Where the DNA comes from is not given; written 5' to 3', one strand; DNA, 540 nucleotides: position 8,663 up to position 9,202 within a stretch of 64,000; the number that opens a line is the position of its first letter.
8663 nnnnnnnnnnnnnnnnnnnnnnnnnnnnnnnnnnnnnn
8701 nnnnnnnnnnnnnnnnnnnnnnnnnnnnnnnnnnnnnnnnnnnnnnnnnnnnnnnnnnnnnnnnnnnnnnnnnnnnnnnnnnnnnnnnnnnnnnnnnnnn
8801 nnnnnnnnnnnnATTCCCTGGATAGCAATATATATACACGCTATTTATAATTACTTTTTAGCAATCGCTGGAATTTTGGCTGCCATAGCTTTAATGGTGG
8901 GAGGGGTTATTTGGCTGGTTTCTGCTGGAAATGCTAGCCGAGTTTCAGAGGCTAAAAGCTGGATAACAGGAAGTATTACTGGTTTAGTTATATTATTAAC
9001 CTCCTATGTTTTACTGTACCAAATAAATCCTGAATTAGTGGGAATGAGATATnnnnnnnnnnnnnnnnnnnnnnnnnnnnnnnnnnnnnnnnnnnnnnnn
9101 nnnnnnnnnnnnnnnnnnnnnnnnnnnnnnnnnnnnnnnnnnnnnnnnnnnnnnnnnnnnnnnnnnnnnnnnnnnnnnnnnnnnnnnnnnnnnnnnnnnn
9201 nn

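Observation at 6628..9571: Paralogous ~75-aa two-TM 'pilin-like' module, in one copy fused to a VanY/M15 peptidoglycan peptidase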

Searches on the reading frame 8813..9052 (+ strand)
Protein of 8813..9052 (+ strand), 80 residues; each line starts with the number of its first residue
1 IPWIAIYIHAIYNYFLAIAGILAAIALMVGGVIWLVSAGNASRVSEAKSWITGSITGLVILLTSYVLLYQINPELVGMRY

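Call 31: search_solved_structures(query=A3, max_evalue=10, show_alignments=3)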
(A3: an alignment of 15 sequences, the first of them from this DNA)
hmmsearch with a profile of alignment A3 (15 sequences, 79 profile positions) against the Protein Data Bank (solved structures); distinct sequences matched with E-value up to 10: 2.
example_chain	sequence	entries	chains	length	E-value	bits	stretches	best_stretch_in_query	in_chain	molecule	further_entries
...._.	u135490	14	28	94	0.063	16.7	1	14-49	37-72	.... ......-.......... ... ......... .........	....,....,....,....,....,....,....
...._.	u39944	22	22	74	0.14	15.6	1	14-49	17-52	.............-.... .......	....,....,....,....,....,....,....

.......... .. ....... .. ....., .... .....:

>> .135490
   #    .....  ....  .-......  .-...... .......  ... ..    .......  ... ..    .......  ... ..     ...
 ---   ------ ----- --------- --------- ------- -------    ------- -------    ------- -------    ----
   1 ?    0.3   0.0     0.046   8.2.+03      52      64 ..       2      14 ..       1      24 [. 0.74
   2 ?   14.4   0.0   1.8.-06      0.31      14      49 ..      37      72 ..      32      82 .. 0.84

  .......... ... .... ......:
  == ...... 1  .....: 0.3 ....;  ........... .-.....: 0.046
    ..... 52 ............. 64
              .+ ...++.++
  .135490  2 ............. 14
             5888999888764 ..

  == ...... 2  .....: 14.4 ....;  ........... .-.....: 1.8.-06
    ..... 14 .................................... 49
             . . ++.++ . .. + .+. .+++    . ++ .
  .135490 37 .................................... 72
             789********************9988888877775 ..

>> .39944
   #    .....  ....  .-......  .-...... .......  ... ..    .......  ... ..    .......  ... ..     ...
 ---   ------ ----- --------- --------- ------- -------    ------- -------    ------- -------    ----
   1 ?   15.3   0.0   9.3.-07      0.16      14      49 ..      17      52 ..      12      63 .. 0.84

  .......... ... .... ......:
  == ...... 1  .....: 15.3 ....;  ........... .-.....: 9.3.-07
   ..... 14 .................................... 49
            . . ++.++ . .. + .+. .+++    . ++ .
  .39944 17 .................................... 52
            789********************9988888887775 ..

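Call 44: find_homologous_proteins(query=A3, max_evalue=0.001)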
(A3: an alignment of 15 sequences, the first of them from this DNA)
Query A3 (15 sequences) (80 aa, profile of the alignment): 83 proteins with E <= 0.001 among 3321 candidates.
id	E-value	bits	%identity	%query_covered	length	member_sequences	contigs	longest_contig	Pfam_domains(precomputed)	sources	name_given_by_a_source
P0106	3.9e-28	115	55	95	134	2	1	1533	PF18895.6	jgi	-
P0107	7.8e-26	108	49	99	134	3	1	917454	PF18895.6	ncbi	-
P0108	5.3e-22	96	55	86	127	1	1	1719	PF18895.6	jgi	-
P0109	7.9e-21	92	55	80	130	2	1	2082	PF18895.6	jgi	jgi:hypothetical protein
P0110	2.2e-19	87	48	94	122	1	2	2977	PF18895.6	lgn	-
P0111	2.5e-17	81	41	91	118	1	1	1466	PF18895.6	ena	-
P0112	1.7e-16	78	65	79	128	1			-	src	-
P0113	1.4e-15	75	44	91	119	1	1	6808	PF18895.6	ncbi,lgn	ncbi:MAG: pilin [Candidatus Saccharibacteria bacterium]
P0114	1.5e-15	75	36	84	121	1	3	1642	PF18895.6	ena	-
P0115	1.7e-15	75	45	80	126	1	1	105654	PF18895.6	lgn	-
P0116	2.0e-15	74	47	85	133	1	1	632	PF18895.6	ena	-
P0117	2.5e-15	74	39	95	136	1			PF18895.6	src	-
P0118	4.7e-15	73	43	85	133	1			PF18895.6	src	-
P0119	7.7e-15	73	41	85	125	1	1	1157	PF18895.6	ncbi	-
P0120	8.2e-15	72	41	91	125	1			PF18895.6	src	-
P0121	9.9e-15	72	44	90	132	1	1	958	PF18895.6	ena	-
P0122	1.1e-14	72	42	84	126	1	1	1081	PF18895.6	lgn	-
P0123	1.3e-14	72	43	85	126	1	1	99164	PF18895.6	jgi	jgi:hypothetical protein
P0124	1.8e-14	71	42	84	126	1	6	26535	PF18895.6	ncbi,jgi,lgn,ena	-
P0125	1.8e-14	71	42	84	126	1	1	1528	PF18895.6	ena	-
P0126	2.4e-14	71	43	84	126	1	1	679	PF18895.6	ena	-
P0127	5.1e-14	70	41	88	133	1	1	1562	PF18895.6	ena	-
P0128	6.3e-14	70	44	90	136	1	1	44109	PF18895.6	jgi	jgi:hypothetical protein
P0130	3.5e-13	67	37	88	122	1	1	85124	PF18895.6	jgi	jgi:hypothetical protein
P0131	8.6e-12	63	44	88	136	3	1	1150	PF18895.6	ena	-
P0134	9.5e-11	59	31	90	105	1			PF18895.6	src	-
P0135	2.3e-9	55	40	88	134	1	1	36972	PF18895.6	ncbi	-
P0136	2.6e-9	55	40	75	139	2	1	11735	PF18895.6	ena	-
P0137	3.3e-8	51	38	90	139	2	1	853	PF18895.6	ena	-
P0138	7.3e-8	50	37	75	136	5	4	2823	PF18895.6,PF19607.5,PF04956.19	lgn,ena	-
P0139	1.5e-7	49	32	90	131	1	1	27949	PF18895.6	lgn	-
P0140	1.9e-7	49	37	75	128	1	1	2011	PF18895.6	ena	-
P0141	1.9e-7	49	40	71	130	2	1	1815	PF18895.6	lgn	-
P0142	2.2e-7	49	37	84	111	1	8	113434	PF18895.6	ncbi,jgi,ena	-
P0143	3.0e-7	48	33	71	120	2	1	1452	PF18895.6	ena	-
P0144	3.4e-7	48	32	75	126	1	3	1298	PF18895.6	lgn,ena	-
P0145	4.4e-7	48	43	68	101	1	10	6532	PF18895.6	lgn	-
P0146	5.0e-7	48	38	60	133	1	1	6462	PF18895.6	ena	-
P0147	5.9e-7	47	30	93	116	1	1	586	PF18895.6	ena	-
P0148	1.2e-6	46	45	68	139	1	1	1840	PF18895.6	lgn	-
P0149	1.6e-6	46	37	78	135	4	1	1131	PF18895.6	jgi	jgi:hypothetical protein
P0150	4.5e-6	44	29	81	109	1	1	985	PF18895.6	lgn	-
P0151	4.8e-6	44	42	78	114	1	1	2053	PF18895.6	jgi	jgi:hypothetical protein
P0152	5.1e-6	44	37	78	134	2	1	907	PF18895.6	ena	-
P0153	7.2e-6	44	35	69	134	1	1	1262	PF18895.6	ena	-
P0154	1.2e-5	43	43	64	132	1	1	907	PF18895.6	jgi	jgi:hypothetical protein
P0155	1.3e-5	43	26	43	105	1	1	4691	PF18895.6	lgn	-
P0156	1.6e-5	43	38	73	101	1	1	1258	PF18895.6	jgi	jgi:hypothetical protein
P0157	1.9e-5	42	41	76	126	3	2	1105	PF18895.6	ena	-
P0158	2.2e-5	42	37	75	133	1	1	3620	PF18895.6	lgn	-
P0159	2.8e-5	42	43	55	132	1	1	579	PF18895.6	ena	-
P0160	3.4e-5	42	36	73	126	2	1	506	PF18895.6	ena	-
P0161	4.3e-5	41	29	74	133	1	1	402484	PF18895.6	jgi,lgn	jgi:cytochrome bd-type quinol oxidase subunit 2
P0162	4.3e-5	41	33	75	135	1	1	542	PF18895.6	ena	-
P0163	4.3e-5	41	41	73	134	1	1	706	PF18895.6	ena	-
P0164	6.1e-5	41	43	73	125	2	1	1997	PF18895.6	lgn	-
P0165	7.1e-5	41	43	68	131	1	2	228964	PF18895.6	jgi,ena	jgi:hypothetical protein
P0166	7.4e-5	41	36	73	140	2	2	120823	PF18895.6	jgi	jgi:hypothetical protein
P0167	7.6e-5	41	38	73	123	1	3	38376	PF18895.6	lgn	-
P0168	9.3e-5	40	33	75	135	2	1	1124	PF18895.6,PF19607.5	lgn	-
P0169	1.0e-4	40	44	71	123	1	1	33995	PF18895.6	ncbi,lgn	ncbi:MAG: pilin [Candidatus Paceibacteria bacterium]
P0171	1.1e-4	40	33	88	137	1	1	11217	PF18895.6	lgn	-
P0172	1.3e-4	40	33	61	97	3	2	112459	PF18895.6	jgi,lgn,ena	-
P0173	1.5e-4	40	28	84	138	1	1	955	PF18895.6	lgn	-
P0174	1.8e-4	39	34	73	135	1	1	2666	PF18895.6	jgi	jgi:hypothetical protein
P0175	1.8e-4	39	29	73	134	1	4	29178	PF18895.6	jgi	jgi:hypothetical protein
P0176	2.4e-4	39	33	73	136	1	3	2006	PF18895.6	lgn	-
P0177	2.5e-4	39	33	71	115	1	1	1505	PF18895.6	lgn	-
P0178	2.7e-4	39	45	55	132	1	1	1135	PF18895.6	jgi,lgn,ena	-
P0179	2.7e-4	39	35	54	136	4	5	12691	PF18895.6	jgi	jgi:uncharacterized membrane protein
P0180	2.7e-4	39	38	69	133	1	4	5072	PF18895.6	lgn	-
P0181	3.1e-4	39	35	75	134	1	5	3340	PF18895.6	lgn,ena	-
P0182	3.5e-4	38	33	75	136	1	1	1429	PF18895.6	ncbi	-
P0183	3.6e-4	38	35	71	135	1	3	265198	PF18895.6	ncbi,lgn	-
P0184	5.4e-4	38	38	73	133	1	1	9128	PF18895.6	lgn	-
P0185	5.7e-4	38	32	75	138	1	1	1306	PF18895.6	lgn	-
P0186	5.9e-4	38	33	73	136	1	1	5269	PF18895.6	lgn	-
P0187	6.0e-4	38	36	55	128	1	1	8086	PF18895.6,PF19607.5,PF04956.19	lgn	-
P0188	8.7e-4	37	32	75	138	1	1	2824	PF18895.6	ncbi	-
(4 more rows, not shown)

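Call 45: find_encoding_contigs(protein=P0107, flank=10000, max_places=1)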
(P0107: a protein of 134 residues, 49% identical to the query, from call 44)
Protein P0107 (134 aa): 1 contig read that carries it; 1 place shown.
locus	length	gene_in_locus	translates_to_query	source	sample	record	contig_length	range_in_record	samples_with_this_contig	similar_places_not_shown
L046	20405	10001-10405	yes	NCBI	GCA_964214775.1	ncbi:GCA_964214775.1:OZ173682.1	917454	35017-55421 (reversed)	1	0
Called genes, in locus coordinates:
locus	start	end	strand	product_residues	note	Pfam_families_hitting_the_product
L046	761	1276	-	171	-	-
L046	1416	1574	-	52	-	-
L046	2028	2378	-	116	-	PF00398:RrnaAD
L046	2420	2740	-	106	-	PF08264:Anticodon_1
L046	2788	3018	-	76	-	-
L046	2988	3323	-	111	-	-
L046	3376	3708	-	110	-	PF00133:tRNA-synt_1 (weak)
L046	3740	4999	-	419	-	PF00133:tRNA-synt_1, PF09334:tRNA-synt_1g, PF13603:tRNA-synt_1_2, PF00293:NUDIX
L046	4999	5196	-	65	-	-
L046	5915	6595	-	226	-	PF03372:Exo_endo_phos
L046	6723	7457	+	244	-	PF13098:Thioredoxin_2 (faint), PF13462:Thioredoxin_4, PF01323:DSBA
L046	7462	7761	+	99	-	-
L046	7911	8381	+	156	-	-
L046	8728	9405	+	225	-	-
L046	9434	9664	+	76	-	-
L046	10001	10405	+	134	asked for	PF18895:T4SS_pilin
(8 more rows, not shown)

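Call 51: find_related_loci(query=A4, collection=metagenome_contigs, flank=6000)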
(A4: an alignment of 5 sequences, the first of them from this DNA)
Query A4 (80 aa) in metagenome_contigs; peptide patterns used: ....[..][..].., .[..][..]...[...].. (x = any residue, [..] = any of these).
598 stretches matched a pattern (row limit reached: there are more); 12 encode a relative of the query (tblastn E <= 1e-3); 12 distinct loci.
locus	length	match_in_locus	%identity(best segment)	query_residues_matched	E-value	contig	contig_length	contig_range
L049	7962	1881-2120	76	1-80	6e-44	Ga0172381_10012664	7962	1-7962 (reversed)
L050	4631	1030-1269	75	1-80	1e-40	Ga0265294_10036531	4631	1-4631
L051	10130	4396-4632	67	1-79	1e-36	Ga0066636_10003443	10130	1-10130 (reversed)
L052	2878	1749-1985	61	1-79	8e-34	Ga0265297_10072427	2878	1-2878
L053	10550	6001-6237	57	1-79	2e-28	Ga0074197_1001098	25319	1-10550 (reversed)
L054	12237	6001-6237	66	1-79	2e-28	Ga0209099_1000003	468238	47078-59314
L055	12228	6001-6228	51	3-78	3e-24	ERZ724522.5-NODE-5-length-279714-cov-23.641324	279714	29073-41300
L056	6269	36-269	49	1-78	8e-23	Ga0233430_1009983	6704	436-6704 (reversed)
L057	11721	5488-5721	44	1-78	5e-21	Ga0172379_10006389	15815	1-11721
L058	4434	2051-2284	47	1-78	2e-20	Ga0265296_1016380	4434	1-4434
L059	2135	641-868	53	4-79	4e-20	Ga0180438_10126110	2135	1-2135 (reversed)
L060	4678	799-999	34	7-73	4e-8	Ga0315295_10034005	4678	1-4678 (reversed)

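Call 64: search_protein_families(library=pfam, proteins=[L053:122-2776:+, L053:2921-3643:+, L053:8218-8754:+, L057:459-2933:+, L057:2968-3663:+, L057:3693-4952:+, L057:8602-9948:+], max_evalue=0.001)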
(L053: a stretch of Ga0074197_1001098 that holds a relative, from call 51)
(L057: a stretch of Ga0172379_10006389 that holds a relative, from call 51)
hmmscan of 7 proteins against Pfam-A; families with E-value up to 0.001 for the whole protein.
L053:122-2776:+ (885 aa): 0 families

L053:2921-3643:+ (241 aa): 2 families
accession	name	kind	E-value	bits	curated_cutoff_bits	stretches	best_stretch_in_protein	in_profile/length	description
PF01709.26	Transcrip_reg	-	5.2e-45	153.5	27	1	83-239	2-160/160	TACO1/YebC second and third domain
PF20772.2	TACO1_YebC_N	-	1e-29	103.2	36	1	5-76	1-73/73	TACO1/YebC protein N-terminal domain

L053:8218-8754:+ (179 aa): 0 families

L057:459-2933:+ (825 aa): 26 families (the best 25 are shown)
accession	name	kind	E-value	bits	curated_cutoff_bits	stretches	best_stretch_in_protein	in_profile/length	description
PF07724.20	AAA_2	-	1.4e-53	181.7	27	1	565-730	2-165/166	AAA domain (Cdc48 subfamily)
PF17871.7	AAA_lid_9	-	2.1e-25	89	22.8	1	369-471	2-101/104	AAA lid domain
PF00004.35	AAA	-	6.4e-24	85.3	21.2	2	231-360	3-124/131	ATPase family associated with various cellular activities (AAA)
PF07728.20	AAA_5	-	3.2e-15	56.8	22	1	569-691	2-126/139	AAA domain (dynein-related subfamily)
PF13191.12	AAA_16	-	2.6e-12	48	32.6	1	207-265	2-62/167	AAA ATPase domain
PF00158.32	Sigma54_activat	-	4e-12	46.6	20.2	1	566-697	22-153/168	Sigma-54 interaction domain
PF02861.25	Clp_N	-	5.9e-11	42.8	20.7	1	115-134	5-24/53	Clp amino terminal domain, pathogenicity island component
PF20720.3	nSTAND3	-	3.1e-10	40.4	27.2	0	568-609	19-61/155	Novel STAND NTPase 3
PF10431.15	ClpB_D2-small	-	8.8e-10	38.9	21.9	1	737-813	1-78/81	C-terminal, D2-small domain, of ClpB protein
PF05729.18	NACHT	-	3.3e-09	37.2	26.7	0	568-652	2-95/167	NACHT domain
PF13401.12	AAA_22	-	6.4e-09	36.6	27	0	566-606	5-45/130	AAA domain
PF05621.17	TniB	-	1.4e-08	34.9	22.4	1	213-365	22-185/189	Bacterial TniB protein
PF13238.12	AAA_18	-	1.5e-08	35.6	29.4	1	569-616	1-45/128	AAA domain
PF13173.12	AAA_14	-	4.1e-08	33.7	27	0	567-650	3-74/129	AAA domain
PF12775.13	AAA_7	-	8.9e-07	29.1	25.8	0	568-652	35-114/181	P-loop containing dynein motor region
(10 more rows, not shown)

L057:2968-3663:+ (232 aa): 0 families

L057:3693-4952:+ (420 aa): 1 family
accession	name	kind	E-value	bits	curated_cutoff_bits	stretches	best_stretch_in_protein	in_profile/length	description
PF25174.1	Beta-prop_THOC3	-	0.0002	20.9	305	0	227-299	80-148/272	THOC3 beta-propeller domain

L057:8602-9948:+ (449 aa): 10 families
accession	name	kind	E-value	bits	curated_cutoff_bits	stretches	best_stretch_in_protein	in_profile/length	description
PF06745.19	ATPase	-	8.2e-18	65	26.6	1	70-144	2-76/231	KaiC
PF13481.12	AAA_25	-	7.7e-17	62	27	1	63-220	9-195/195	AAA domain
PF03796.21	DnaB_C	-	2.5e-11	43.9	27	1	69-135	2-67/255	DnaB-like helicase C terminal domain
PF13541.12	ChlI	-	3.8e-11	43.4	27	1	341-425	34-119/121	Subunit ChlI of Mg-chelatase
PF05362.19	Lon_C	-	2e-08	34.5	21.1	1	346-426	90-171/205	Lon protease (S16) C-terminal proteolytic domain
PF18073.7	Zn_ribbon_LapB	-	2.4e-07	30.7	25.7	1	7-34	1-28/28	Rubredoxin metal binding domain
PF00004.35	AAA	-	1.9e-05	25.6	21.2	1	91-214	2-107/131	ATPase family associated with various cellular activities (AAA)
PF07088.17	GvpD_P-loop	-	2.3e-05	24.8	24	0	152-237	93-172/189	GvpD gas vesicle protein, P-loop domain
PF13401.12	AAA_22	-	0.00071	20.3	27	0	88-214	6-123/130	AAA domain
PF13191.12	AAA_16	-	0.0008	20.4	32.6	0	87-118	22-52/167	AAA ATPase domain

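Call 77: search_protein_representatives(alignment_id=A3)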
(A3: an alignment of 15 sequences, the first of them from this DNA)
Query: 15 sequences, 79 profile positions. Proteins with E-value up to 0.001 (for the whole library): 47686; up to 1e-10: 9296; up to 1e-30: 93. The best 150 are listed.
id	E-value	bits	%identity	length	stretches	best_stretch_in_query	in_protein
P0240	5.8e-60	215.5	-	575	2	3-79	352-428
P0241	9.3e-60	214.9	-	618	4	5-79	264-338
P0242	5.1e-59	212.5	-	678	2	4-79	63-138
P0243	9.4e-59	211.6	-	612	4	4-79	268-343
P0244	1.4e-52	191.9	-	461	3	6-78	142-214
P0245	1.2e-49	182.5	-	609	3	4-77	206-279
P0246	2.6e-48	178.2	-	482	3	2-78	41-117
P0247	3.0e-47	174.8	-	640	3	6-78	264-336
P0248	2.0e-45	168.9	-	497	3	5-78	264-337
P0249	2.4e-45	168.7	-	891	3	3-76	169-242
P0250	6.9e-45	167.2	-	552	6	8-71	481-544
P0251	3.1e-38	145.9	-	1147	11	2-62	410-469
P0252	6.3e-36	138.5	-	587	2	5-78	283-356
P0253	1.0e-34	134.6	-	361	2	4-79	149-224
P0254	2.5e-34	133.3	-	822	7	5-62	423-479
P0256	1.5e-33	130.9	-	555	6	13-71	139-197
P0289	3.0e-31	123.5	-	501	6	8-71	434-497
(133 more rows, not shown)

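Call 80: search_protein_families(library=pfam, alignment_id=A6, max_evalue=0.001)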
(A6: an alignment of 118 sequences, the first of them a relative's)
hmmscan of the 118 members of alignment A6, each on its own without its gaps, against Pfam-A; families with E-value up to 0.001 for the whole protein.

A. member 1, P0240 (575 aa): 2 families
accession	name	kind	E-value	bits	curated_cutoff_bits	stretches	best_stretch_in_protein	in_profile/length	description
PF18895.5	T4SS_pilin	-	4.2e-14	52.8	26.6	2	350-418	2-69/71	Type IV secretion system pilin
PF07127.16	Nodulin_late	-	0.00052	20.7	30.4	1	15-45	8-39/54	Late nodulin domain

B. families by the number of members that match (of 118 scanned): 32 families (the first 25 are shown)
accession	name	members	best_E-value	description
PF18895.5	T4SS_pilin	114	6.7e-80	Type IV secretion system pilin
PF02557.22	VanY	13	1.2e-12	D-alanyl-D-alanine carboxypeptidase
PF01427.22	Peptidase_M15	9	2.4e-08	D-ala-D-ala dipeptidase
PF00877.26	NLPC_P60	7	5.8e-07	NlpC/P60 family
PF01464.25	SLT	6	3.9e-28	Transglycosylase SLT domain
PF13529.12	Peptidase_C39_2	6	3.2e-15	Peptidase_C39 like family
PF04956.18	TrbC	4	1.2e-42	TrbC/VIRB2 pilin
PF01510.30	Amidase_2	4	9.4e-16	N-acetylmuramoyl-L-alanine amidase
PF06725.17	3D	4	9.3e-06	3D domain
PF13539.11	Peptidase_M15_4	3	3.7e-17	D-alanyl-D-alanine carboxypeptidase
PF02322.20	Cyt_bd_oxida_II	3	2.2e-08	Cytochrome bd terminal oxidase subunit II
PF03412.21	Peptidase_C39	3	9.9e-05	Peptidase C39 family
PF18896.5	SLT_3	2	8.8e-06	Lysozyme like domain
PF05382.19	Amidase_5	2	1.9e-05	Bacteriophage peptidoglycan hydrolase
PF01551.29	Peptidase_M23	1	4.7e-19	Peptidase family M23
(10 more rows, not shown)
